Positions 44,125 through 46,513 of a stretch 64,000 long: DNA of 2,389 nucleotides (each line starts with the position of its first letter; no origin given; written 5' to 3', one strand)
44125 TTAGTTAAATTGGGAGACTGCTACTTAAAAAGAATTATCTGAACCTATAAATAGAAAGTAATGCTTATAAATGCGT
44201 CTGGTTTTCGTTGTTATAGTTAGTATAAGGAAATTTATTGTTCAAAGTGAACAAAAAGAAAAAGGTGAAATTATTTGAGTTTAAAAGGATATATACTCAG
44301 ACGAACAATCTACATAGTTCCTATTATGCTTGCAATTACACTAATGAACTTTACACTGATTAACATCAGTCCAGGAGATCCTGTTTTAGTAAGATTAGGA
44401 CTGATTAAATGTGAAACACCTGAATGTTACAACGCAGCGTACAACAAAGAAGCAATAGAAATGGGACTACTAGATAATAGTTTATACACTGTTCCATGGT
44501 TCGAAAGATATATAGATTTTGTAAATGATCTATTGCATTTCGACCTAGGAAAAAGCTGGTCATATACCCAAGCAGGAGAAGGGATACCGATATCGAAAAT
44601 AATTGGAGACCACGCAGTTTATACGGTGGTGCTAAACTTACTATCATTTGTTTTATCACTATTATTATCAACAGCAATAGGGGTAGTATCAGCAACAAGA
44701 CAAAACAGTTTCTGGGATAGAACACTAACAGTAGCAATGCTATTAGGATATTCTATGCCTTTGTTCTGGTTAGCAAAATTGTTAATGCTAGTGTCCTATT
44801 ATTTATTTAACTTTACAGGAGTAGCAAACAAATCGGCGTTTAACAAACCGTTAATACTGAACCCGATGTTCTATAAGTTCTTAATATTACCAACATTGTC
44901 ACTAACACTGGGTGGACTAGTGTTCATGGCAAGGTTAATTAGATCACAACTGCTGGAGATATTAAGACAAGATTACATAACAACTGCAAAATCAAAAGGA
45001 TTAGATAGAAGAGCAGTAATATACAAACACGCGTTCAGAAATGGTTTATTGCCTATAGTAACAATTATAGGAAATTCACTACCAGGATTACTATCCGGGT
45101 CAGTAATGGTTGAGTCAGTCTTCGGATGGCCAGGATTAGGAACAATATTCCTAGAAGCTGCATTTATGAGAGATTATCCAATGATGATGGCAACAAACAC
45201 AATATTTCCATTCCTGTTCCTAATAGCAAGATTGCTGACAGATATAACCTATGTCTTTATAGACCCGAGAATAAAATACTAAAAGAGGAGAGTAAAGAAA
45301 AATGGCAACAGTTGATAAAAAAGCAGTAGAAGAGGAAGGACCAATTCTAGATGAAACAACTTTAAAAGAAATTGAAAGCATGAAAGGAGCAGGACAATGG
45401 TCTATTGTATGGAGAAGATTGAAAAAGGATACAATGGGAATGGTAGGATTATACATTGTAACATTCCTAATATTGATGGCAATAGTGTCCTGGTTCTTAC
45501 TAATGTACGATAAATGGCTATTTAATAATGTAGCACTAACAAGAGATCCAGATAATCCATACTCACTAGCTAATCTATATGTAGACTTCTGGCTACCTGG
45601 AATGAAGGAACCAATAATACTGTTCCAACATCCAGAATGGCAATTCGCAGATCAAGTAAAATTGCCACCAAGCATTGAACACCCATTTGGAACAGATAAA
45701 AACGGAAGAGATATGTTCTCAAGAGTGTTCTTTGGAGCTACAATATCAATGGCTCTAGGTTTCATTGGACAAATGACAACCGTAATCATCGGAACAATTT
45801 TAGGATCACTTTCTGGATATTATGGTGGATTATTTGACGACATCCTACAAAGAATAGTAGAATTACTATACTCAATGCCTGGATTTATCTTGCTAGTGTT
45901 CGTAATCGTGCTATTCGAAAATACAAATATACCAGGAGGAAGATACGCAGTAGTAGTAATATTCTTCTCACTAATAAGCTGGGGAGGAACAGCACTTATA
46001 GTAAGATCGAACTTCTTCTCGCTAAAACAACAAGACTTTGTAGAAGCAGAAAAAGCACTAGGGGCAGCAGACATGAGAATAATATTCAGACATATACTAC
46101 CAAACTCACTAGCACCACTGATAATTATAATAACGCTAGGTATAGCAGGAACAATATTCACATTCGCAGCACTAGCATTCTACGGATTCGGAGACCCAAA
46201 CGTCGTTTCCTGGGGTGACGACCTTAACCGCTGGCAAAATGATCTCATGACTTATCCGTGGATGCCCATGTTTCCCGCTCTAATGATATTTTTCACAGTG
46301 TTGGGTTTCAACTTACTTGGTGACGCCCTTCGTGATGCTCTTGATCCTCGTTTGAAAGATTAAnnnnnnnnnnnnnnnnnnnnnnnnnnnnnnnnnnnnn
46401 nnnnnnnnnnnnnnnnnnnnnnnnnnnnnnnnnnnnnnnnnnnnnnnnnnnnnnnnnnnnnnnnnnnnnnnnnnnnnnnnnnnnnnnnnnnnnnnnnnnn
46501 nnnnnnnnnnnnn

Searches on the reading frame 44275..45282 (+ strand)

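Call 43: search_protein_families(library=pfam, proteins=[window:44275-45282:+], max_evalue=0.00001)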
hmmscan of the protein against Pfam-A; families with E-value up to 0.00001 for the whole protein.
window:44275-45282:+ (335 aa): 1 family
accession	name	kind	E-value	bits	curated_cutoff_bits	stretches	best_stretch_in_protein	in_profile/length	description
PF00528.27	BPD_transp_1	-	3.8e-34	118.5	26.4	1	133-334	2-183/184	Binding-protein-dependent transport system inner membrane component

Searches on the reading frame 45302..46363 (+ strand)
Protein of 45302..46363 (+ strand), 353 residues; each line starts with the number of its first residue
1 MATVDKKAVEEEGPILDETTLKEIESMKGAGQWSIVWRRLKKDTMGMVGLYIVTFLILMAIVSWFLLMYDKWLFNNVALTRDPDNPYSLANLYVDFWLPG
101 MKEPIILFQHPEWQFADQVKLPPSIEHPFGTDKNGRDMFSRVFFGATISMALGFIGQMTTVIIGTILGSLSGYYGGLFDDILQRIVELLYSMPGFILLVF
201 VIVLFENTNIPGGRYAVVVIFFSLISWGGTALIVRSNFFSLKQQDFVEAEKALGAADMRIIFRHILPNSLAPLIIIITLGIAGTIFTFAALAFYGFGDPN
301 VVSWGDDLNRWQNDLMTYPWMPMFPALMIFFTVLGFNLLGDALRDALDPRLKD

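Call 43: search_protein_families(library=pfam, proteins=[window:45302-46363:+], max_evalue=0.00001)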
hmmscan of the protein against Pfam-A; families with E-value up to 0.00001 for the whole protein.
window:45302-46363:+ (353 aa): 2 families
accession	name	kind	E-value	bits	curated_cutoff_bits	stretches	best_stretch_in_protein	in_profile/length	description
PF00528.27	BPD_transp_1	-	7.7e-30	104.4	26.4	1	164-352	1-183/184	Binding-protein-dependent transport system inner membrane component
PF12911.12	OppC_N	-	1.6e-10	41.1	23.9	1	32-70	2-40/53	N-terminal TM domain of oligopeptide transport permease C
